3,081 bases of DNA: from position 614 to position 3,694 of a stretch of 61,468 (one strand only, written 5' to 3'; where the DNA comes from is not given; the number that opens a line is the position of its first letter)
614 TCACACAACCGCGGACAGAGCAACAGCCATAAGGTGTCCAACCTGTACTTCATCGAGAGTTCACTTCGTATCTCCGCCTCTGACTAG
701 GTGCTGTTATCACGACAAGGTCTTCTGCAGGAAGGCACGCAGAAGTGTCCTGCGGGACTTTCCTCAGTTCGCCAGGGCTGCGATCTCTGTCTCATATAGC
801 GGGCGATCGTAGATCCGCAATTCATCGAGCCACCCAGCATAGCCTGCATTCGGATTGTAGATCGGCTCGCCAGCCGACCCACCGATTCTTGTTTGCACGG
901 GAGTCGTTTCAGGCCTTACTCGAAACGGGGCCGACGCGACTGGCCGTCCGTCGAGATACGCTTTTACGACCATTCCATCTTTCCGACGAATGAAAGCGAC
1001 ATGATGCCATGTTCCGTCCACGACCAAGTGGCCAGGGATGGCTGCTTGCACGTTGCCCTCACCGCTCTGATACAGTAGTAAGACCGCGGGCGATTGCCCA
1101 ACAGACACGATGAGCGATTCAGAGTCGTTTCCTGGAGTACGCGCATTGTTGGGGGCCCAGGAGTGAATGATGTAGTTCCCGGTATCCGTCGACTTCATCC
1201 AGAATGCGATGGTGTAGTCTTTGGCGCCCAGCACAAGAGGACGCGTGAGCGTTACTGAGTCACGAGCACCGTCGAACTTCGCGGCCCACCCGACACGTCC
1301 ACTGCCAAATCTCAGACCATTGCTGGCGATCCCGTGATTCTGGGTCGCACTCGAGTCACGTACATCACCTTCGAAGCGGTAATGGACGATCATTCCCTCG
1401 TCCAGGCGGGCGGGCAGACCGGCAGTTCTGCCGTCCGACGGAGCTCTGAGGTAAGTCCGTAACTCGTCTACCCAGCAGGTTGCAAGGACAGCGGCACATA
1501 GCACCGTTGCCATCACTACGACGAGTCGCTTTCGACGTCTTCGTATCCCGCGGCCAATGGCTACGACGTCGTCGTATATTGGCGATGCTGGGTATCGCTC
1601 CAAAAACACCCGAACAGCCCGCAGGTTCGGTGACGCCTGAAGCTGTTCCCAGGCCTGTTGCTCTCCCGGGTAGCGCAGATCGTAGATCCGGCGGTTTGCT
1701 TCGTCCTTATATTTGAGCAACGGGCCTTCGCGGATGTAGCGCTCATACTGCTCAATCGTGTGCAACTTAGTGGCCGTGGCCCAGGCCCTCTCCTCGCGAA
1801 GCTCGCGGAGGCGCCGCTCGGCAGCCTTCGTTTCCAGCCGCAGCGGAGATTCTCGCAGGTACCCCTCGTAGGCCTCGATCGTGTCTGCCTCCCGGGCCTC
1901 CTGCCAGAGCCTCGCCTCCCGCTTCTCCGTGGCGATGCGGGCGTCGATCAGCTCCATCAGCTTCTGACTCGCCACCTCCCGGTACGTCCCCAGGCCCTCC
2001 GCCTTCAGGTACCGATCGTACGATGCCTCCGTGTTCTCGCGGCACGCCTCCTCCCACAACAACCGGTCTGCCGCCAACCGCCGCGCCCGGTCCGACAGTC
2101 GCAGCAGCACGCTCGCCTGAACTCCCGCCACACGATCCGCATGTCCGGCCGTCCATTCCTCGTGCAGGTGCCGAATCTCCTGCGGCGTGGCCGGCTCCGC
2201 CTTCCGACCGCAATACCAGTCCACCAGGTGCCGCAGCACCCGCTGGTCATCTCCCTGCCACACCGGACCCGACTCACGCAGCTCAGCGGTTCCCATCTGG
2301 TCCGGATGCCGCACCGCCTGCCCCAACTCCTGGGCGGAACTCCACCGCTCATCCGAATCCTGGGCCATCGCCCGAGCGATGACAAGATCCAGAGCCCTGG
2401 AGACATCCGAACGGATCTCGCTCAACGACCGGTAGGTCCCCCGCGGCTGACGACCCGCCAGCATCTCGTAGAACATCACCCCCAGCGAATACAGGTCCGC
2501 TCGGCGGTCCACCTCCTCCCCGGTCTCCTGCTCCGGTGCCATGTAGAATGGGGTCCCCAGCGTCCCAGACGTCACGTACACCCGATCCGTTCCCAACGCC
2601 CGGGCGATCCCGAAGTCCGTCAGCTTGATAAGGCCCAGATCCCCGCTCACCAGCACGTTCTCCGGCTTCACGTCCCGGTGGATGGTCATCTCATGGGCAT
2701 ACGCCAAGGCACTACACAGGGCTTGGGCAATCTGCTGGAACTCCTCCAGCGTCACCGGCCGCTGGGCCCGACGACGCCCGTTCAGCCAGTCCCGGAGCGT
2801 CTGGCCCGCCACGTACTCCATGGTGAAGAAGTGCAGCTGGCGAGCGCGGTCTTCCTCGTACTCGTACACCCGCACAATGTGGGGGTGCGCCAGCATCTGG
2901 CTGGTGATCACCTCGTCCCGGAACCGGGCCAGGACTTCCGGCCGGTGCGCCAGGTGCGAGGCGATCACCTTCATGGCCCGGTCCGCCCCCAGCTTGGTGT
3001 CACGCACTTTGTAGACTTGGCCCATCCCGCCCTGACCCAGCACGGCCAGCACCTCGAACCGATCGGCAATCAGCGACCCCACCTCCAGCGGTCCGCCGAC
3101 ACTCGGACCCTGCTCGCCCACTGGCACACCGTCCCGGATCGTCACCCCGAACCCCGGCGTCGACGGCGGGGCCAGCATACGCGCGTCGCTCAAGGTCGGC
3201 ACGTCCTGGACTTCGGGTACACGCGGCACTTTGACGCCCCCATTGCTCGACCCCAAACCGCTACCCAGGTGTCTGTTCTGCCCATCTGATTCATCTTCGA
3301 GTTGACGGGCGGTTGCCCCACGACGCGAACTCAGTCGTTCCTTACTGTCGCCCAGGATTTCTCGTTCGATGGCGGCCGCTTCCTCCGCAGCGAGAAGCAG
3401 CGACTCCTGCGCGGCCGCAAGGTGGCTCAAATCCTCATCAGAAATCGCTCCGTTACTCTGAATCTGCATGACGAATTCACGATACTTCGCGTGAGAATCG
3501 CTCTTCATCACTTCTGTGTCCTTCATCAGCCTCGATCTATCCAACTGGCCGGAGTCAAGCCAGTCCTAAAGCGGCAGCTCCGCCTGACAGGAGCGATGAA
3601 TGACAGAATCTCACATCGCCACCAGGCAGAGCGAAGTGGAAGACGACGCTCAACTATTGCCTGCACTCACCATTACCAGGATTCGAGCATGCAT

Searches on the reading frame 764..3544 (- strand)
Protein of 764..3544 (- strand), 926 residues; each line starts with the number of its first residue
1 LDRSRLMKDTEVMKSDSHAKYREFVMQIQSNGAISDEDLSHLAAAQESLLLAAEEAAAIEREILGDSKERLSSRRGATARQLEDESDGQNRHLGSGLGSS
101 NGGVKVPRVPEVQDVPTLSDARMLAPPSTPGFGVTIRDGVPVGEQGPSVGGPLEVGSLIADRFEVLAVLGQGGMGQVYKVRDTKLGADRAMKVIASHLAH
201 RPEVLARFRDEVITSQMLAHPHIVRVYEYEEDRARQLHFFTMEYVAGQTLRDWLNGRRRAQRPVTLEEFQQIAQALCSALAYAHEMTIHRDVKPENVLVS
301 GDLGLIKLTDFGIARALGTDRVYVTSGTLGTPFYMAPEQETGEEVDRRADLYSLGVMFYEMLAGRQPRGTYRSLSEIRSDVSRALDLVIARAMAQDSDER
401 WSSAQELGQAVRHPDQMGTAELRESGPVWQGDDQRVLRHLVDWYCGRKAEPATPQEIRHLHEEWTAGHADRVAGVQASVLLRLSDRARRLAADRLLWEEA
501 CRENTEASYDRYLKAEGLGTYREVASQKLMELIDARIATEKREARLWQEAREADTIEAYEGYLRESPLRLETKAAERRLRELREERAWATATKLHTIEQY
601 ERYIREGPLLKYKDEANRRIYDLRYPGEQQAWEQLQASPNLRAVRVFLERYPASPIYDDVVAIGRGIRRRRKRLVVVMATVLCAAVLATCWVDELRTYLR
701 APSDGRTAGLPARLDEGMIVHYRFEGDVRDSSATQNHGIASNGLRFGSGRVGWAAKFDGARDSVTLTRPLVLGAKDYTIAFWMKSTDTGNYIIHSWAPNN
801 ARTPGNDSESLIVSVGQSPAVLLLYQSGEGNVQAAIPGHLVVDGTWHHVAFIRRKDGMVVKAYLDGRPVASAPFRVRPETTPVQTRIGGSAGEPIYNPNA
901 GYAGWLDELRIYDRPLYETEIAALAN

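Call 29: search_protein_families(library=pfam, proteins=[window:764-3544:-], max_evalue=0.001)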
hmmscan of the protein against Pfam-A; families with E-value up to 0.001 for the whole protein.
window:764-3544:- (926 aa): 4 families
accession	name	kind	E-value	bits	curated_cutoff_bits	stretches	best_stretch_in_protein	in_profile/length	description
PF00069.31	Pkinase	-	3.8e-44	151.5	31.7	1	163-404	1-232/263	Protein kinase domain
PF07714.23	PK_Tyr_Ser-Thr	-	6.8e-28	98.1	23.1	1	165-371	3-208/258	Protein tyrosine and serine/threonine kinase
PF13385.13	Laminin_G_3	-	4.4e-20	72.8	27.6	1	758-922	1-151/151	Concanavalin A-like lectin/glucanases superfamily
PF02210.31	Laminin_G_2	-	6.1e-05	23.9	22.9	1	818-911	27-123/126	Laminin G domain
